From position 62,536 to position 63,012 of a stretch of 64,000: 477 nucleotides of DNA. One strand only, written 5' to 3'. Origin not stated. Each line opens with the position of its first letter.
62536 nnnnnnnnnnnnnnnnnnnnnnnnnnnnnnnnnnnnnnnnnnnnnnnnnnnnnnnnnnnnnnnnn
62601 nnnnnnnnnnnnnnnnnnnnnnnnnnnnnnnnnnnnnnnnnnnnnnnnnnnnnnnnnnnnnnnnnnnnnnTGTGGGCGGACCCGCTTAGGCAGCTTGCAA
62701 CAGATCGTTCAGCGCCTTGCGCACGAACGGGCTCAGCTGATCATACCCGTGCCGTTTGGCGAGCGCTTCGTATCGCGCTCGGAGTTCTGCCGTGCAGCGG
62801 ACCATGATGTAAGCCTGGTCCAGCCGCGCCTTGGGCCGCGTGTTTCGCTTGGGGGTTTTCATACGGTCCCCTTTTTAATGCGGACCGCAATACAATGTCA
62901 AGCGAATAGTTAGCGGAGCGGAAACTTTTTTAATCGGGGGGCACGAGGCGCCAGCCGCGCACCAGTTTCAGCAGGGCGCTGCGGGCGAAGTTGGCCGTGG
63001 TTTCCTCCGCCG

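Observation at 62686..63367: Immunity-like switch: a 30-bp inverted repeat with TTGACA flanking an RHH gene, plus an unannotated 58-aa RHH ORF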

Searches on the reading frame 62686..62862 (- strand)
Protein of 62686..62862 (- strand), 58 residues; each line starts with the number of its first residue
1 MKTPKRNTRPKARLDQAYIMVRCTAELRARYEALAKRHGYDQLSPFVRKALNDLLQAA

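Call 7: search_protein_families(library=pfam, proteins=[window:62686-62862:-], max_evalue=1)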
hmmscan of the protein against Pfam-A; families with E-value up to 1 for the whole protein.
window:62686-62862:- (58 aa): 2 families
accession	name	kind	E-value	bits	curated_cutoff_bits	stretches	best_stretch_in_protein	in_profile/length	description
PF23807.1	RHH_10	-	0.072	13.8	27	1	2-39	8-46/84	Ribbon-helix-helix protein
PF21983.2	NikA-like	-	0.11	13.1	27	1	17-50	5-37/72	Mobilization protein NikA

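Call 8: search_protein_families(library=phrogs, proteins=[window:62686-62862:-], max_evalue=1)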
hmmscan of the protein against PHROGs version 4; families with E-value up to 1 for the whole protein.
window:62686-62862:- (58 aa): 2 families
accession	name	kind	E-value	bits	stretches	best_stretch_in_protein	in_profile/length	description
phrog_3431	-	transcription regulation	0.062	14.1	1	1-37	1-39/67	Arc-like repressor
phrog_8526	-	unknown function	0.09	14.2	1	10-50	15-54/96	-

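Call 19: find_encoding_contigs(protein=window:62686-62862:-, flank=6000, max_places=8)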
Protein window:62686-62862:- (58 aa): 1 contig read that carries it; 1 place shown.
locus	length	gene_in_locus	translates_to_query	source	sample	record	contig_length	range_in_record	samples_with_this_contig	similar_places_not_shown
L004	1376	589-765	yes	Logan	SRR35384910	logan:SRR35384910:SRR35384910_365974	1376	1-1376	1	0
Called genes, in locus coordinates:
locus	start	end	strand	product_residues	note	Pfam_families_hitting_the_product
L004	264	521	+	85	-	-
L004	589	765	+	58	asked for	-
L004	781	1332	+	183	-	-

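Call 21: find_homologous_proteins(query=window:62686-62862:-, max_evalue=0.01)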
Query window:62686-62862:- (58 aa): 1 proteins with E <= 0.01 among 1 candidates.
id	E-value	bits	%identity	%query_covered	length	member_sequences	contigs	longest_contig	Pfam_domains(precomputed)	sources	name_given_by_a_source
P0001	2.6e-30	120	100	100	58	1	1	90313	-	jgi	jgi:hypothetical protein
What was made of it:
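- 62686..62862 (-): 58-aa gene ('RHH58'): an orphan NikA/Arc-like ribbon-helix-helix candidate and the probable repressor of both arms. Called by JGI and Logan (calls 19, 21).
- Checked: JGI and Logan gene calls both include it (calls 19, 21).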

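Call 28: search_solved_structures(query=window:62686-62862:-, max_evalue=10, show_alignments=3)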
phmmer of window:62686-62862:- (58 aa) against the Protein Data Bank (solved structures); distinct sequences matched with E-value up to 10: 0.

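Call 32: predict_structure(protein=window:62686-62862:-)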
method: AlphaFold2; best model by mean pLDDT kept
length: 58 residues; sequences in the alignment: 1
mean_pLDDT: 72.8   pTM: 0.44
mean pLDDT of the five models: 72.8, 71.5, 71.5, 69.2, 65.6
residues with pLDDT >= 90: 0; 70-90: 40; 50-70: 15; < 50: 3
segments of 3 or more residues with pLDDT < 50: none
pLDDT, mean of each block of 10 residues (from residue 1): 54 73 83 79 76 72
secondary structure, 60 per line:
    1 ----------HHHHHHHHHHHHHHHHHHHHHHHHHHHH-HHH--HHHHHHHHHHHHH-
elements in order: H11-38 H45-57

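Call 36: search_protein_families(library=ncbifam, proteins=[window:62686-62862:-], max_evalue=1)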
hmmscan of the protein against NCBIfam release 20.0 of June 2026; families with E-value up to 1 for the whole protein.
window:62686-62862:- (58 aa): 1 family
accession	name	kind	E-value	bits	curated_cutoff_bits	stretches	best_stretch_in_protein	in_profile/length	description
NF040666.1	Tn5252_Orf10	equivalog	0.09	13.2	110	1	21-51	8-38/114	SAG1252 family conjugative relaxosome accessory protein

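Call 45: search_protein_representatives(protein=window:62686-62862:-)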
Query: 58 residues. Proteins with E-value up to 0.001 (for the whole library): 4; up to 1e-10: 1; up to 1e-30: 1. The best 4 are listed.
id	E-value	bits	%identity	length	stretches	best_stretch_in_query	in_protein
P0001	8.2e-31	120.0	100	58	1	1-58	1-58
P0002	6.5e-07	45.7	30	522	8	20-56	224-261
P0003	2.2e-04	37.8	53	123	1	16-53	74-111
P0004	7.8e-04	36.1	45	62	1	5-55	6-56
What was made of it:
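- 62686..62862 (-): Two homologues found by exhaustive HMMER (call 45).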

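Call 47: find_encoding_contigs(protein=P0004, flank=6000, max_places=6)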
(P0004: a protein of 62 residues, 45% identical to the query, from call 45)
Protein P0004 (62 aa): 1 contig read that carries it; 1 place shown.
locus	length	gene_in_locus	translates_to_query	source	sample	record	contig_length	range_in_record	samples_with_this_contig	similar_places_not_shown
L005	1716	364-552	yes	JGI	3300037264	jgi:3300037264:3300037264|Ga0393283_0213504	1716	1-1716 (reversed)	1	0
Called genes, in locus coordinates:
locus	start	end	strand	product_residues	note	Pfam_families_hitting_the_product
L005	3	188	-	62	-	?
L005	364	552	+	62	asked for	-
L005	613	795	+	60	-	-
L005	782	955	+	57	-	-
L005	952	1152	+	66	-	-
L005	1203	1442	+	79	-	-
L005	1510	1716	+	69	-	?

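Call 48: find_encoding_contigs(protein=P0003, flank=6000, max_places=6)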
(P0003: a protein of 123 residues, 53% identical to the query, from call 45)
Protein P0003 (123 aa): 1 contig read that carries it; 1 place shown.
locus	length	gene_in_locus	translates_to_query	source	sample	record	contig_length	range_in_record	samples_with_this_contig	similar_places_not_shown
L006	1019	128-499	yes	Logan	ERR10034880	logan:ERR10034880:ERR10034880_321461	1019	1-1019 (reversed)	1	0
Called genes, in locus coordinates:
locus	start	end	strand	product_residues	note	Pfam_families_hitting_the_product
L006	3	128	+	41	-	?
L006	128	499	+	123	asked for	-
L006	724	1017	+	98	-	?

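Call 54: find_homologous_proteins(query=A1, max_evalue=1)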
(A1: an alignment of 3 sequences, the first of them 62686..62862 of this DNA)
Query A1 (3 sequences) (58 aa, profile of the alignment): 2 proteins with E <= 1 among 4 candidates.
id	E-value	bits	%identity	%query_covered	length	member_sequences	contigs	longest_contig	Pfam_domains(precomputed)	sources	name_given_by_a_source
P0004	4.5e-30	121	44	97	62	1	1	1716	-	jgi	jgi:hypothetical protein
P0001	9.0e-29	117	100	100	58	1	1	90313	-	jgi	jgi:hypothetical protein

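Call 55: search_protein_families(library=pfam, alignment_id=A1, max_evalue=1)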
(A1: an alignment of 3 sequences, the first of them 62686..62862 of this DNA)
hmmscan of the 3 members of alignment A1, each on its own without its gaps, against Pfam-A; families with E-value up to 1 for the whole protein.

A. member 1, window:62686-62862:- (58 aa): 2 families
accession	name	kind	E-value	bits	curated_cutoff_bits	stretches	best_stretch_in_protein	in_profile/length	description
PF23807.1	RHH_10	-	0.072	13.8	27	1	2-39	8-46/84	Ribbon-helix-helix protein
PF21983.2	NikA-like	-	0.11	13.1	27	1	17-50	5-37/72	Mobilization protein NikA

B. families by the number of members that match (of 3 scanned): 4 families
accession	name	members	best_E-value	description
PF21983.2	NikA-like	3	0.00064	Mobilization protein NikA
PF19514.5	MobC_2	1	0.009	MobC-like protein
PF19807.5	DUF6290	1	0.039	Family of unknown function (DUF6290)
PF23807.1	RHH_10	1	0.072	Ribbon-helix-helix protein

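Call 56: search_solved_structures(query=A1, max_evalue=10, show_alignments=4)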
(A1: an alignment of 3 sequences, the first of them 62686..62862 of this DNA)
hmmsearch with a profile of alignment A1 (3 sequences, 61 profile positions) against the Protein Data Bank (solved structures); distinct sequences matched with E-value up to 10: 4.
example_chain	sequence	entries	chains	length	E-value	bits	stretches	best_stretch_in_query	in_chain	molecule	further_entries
5unn_A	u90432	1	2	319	0.21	15.1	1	16-44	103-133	NADPH-dependent glyoxylate/hydroxypyruvate reductase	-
4z0p_A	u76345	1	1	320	0.21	15.1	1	16-44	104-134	NAD-dependent dehydrogenase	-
4weq_A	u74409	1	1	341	0.23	15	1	16-44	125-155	NAD-dependent dehydrogenase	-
6ywe_b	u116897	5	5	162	0.39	14.3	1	34-56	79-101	Mitoc_mL59 domain-containing protein | Mitochondrial 60S ribosomal protein L25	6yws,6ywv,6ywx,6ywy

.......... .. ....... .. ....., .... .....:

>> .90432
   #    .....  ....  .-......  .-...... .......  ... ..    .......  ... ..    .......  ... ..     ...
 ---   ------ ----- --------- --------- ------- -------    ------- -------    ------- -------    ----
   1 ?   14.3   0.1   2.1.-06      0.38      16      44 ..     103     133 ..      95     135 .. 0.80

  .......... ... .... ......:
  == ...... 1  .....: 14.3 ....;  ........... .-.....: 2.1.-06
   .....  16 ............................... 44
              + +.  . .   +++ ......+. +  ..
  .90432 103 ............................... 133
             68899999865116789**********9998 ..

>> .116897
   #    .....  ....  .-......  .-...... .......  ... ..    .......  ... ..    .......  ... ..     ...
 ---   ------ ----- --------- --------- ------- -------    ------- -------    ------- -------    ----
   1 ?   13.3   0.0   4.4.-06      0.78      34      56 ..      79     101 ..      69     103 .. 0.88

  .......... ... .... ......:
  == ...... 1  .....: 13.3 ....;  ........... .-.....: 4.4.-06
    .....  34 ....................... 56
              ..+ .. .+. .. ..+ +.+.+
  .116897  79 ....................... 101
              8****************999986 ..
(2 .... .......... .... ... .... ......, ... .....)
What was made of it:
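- On Ribbon-helix-helix superfamily (58-aa protein): There is no PDB sequence match (calls 28, 56).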
